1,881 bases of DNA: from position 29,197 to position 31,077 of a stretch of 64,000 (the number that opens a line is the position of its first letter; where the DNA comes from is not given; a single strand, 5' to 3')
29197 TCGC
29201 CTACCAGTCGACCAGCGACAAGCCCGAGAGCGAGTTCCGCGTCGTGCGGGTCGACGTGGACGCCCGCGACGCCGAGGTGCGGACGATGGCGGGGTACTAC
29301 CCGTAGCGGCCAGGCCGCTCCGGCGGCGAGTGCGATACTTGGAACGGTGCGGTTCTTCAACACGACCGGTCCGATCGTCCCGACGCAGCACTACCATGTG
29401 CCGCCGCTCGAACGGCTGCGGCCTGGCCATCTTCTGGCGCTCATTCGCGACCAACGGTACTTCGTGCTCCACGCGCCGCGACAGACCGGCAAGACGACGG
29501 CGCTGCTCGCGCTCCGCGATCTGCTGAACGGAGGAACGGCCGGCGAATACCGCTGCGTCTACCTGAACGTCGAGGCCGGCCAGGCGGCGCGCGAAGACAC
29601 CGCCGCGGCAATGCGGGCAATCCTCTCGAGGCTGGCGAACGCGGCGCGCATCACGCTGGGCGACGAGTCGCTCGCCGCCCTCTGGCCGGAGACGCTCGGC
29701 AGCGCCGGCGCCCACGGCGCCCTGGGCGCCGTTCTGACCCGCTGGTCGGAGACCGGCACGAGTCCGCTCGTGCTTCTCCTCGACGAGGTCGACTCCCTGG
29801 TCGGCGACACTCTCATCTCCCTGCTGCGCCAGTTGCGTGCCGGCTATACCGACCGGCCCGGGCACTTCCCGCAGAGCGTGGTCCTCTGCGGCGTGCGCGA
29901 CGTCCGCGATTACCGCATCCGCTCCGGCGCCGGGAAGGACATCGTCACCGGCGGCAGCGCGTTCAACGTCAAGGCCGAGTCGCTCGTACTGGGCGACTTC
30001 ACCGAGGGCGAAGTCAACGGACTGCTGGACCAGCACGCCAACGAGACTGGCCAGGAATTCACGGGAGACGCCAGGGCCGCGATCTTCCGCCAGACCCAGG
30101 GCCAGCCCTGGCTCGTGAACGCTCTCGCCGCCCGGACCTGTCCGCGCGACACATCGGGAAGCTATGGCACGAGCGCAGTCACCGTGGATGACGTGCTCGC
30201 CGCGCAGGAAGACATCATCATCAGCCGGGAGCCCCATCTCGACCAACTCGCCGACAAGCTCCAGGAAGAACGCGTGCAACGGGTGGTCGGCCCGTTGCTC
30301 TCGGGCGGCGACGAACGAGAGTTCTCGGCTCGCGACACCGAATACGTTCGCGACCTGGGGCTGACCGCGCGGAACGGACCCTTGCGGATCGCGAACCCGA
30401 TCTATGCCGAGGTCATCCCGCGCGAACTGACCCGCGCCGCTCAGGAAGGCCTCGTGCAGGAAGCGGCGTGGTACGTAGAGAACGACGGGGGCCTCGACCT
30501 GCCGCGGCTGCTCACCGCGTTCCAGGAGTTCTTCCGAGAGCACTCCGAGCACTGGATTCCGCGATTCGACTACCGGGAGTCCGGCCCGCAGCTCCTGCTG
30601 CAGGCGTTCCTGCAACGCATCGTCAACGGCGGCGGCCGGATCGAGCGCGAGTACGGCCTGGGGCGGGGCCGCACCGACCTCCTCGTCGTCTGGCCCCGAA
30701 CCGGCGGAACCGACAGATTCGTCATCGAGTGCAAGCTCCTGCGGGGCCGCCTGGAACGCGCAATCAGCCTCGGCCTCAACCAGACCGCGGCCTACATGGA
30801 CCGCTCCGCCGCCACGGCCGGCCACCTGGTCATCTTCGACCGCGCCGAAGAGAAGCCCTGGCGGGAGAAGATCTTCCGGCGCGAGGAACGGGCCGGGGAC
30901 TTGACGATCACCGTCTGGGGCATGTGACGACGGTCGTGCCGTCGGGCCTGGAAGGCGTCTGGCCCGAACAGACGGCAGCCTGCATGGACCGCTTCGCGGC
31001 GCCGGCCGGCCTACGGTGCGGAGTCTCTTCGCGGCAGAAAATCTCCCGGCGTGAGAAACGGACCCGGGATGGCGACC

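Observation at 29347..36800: Accessory/mobile patch: AAA-ATPase/PD-(D/E)XK gene, IS, RHH+DUF1640 pair, AT-rich micro-ORF, truncated integrase, DUF1640 fragment and MITE-flanked antiporter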

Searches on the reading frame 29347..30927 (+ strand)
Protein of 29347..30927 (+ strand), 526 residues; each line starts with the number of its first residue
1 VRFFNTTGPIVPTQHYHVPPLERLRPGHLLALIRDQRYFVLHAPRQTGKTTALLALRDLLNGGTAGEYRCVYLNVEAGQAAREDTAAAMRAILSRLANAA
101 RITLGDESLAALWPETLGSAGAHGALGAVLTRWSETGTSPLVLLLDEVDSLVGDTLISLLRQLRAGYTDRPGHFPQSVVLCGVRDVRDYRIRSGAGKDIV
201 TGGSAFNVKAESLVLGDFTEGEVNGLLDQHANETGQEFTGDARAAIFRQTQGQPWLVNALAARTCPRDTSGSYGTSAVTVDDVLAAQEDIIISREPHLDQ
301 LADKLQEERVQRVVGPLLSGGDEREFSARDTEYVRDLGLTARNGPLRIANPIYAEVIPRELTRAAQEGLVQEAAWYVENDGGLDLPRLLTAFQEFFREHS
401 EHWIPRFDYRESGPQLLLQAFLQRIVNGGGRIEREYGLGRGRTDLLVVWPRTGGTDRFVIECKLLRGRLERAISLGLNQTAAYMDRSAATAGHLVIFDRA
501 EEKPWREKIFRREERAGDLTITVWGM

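Call 3: search_protein_families(library=pfam, proteins=[window:29347-30927:+], max_evalue=0.01)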
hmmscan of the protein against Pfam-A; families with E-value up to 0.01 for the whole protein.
window:29347-30927:+ (526 aa): 4 families
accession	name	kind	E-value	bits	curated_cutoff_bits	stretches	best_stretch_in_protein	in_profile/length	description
PF13401.12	AAA_22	-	6.3e-07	30.2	27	1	35-188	4-128/130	AAA domain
PF14516.12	AAA_35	-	1.7e-05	24.3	27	1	41-258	36-237/331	AAA-like domain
PF13191.12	AAA_16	-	0.0012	19.8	32.6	1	36-156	22-149/167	AAA ATPase domain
PF13173.12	AAA_14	-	0.0065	16.9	27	0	37-98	3-60/129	AAA domain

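Call 7: search_protein_families(library=ncbifam, proteins=[window:29347-30927:+], max_evalue=0.01)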
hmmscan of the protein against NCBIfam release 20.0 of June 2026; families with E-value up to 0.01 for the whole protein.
window:29347-30927:+ (526 aa): 0 families

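Call 8: search_protein_families(library=padloc, proteins=[window:29347-30927:+], max_evalue=0.01)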
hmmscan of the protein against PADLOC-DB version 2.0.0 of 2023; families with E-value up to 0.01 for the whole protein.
window:29347-30927:+ (526 aa): 0 families

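Call 9: search_protein_families(library=phrogs, proteins=[window:29347-30927:+], max_evalue=0.01)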
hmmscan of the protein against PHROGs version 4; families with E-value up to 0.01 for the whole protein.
window:29347-30927:+ (526 aa): 0 families

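Call 67: search_protein_representatives(protein=window:29347-30927:+)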
Query: 526 residues. Proteins with E-value up to 0.001 (for the whole library): 5217; up to 1e-10: 3031; up to 1e-30: 962. The best 150 are listed.
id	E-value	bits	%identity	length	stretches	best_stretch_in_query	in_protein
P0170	8.9e-254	859.5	47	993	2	12-525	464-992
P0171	1.6e-160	551.8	54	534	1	1-526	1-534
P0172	1.6e-157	542.0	50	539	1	1-526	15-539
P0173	7.1e-157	539.8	51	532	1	1-526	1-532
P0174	1.1e-151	522.6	50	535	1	1-526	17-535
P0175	2.5e-151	521.5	53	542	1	2-525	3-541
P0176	3.5e-148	511.1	50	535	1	2-525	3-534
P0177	6.1e-145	500.4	53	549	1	1-514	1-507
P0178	2.1e-143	495.3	49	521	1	2-526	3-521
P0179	1.5e-142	492.5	50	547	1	2-526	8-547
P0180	4.4e-142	491.0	48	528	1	1-525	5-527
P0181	1.6e-139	482.5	53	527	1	2-505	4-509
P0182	4.5e-139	481.1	47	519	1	1-525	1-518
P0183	2.2e-138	478.7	50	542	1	1-515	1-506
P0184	4.8e-137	474.4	58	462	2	229-526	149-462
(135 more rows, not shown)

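Call 69: search_protein_families(library=pfam, alignment_id=A5, max_evalue=0.01)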
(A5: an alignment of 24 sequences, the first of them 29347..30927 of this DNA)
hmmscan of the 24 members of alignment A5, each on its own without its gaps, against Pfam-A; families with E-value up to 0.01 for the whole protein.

A. member 1, window:29347-30927:+ (526 aa): 4 families
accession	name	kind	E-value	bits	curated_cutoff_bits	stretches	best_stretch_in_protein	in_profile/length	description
PF13401.12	AAA_22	-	6.3e-07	30.2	27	1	35-188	4-128/130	AAA domain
PF14516.12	AAA_35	-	1.7e-05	24.3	27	1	41-258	36-237/331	AAA-like domain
PF13191.12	AAA_16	-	0.0012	19.8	32.6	1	36-156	22-149/167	AAA ATPase domain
PF13173.12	AAA_14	-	0.0065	16.9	27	0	37-98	3-60/129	AAA domain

B. families by the number of members that match (of 24 scanned): 20 families
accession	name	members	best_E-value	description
PF13401.12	AAA_22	24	1.6e-10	AAA domain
PF14516.12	AAA_35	20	2.1e-15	AAA-like domain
PF13191.12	AAA_16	20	2.3e-08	AAA ATPase domain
PF13173.12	AAA_14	18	4.6e-06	AAA domain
PF00004.35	AAA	14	3.1e-07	ATPase family associated with various cellular activities (AAA)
PF24883.2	NPHP3_N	13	2e-08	Nephrocystin 3, N-terminal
PF01637.24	ATPase_2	12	8.3e-07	ATPase domain predominantly from Archaea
PF09820.16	AAA-ATPase_like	7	9.8e-07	Predicted AAA-ATPase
PF08011.17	PDDEXK_9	7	6.5e-06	PD-(D/E)XK nuclease superfamily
PF13481.12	AAA_25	4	0.00012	AAA domain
PF01939.22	NucS_C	4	0.00051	Endonuclease NucS C-terminal domain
PF13604.12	AAA_30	4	0.00087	AAA domain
PF25199.1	nSTAND_NTPase5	3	2.6e-05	Novel STAND NTPase 5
PF07693.20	KAP_NTPase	2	0.00048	KAP family P-loop domain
PF13245.12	AAA_19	2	0.0014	AAA domain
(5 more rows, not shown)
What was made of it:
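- On AAA+ ATPase with PD-(D/E)XK nuclease domain: 7 of 24 family members hit PDDEXK_9 (best 6.5e-6) and 4 hit NucS_C (call 69).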

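Call 70: search_solved_structures(query=A5, max_evalue=0.1)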
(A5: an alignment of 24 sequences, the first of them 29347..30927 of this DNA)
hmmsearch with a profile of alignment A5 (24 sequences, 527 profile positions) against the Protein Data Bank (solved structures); distinct sequences matched with E-value up to 0.1: 10.
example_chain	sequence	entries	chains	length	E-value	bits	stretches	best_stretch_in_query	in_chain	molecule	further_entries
9uiq_C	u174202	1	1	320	0.002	19.8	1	28-134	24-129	Replication factor C subunit 5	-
6vvo_C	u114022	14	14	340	0.0022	19.6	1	28-134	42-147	Replication factor C subunit 5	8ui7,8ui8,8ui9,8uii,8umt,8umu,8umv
7z6h_G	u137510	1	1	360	0.0025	19.5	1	28-134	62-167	Replication factor C subunit 5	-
4lcb_A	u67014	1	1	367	0.0028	19.3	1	89-154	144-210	Cell division protein CdvC, Vps4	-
9zw5_A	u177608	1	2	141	0.0065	18.1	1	25-62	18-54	tRNA threonylcarbamoyladenosine biosynthesis protein TsaE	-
4d81_A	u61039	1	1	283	0.019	16.6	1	90-152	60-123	AAA ATPase, central domain protein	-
4d82_A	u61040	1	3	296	0.02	16.5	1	90-152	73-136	AAA ATPase, central domain protein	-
4d80_A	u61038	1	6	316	0.022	16.4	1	90-152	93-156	AAA ATPASE, CENTRAL DOMAIN PROTEIN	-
4g1u_C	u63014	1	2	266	0.067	14.8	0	15-91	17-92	Hemin import ATP-binding protein HmuV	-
4lgm_A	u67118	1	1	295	0.087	14.4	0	90-152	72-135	Vps4 AAA ATPase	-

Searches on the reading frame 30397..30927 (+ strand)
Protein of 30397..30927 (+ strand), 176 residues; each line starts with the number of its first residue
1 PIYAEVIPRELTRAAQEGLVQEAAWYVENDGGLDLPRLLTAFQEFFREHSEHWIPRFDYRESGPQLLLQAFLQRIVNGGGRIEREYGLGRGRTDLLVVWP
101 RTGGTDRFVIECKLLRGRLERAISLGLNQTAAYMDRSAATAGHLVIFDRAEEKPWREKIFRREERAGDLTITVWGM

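Call 54: search_protein_families(library=pfam, proteins=[window:30397-30927:+], max_evalue=1)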
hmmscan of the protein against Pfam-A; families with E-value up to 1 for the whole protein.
window:30397-30927:+ (176 aa): 1 family
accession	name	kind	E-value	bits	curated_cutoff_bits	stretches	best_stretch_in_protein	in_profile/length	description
PF08011.17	PDDEXK_9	-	0.012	16.1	25.5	1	78-116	18-56/105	PD-(D/E)XK nuclease superfamily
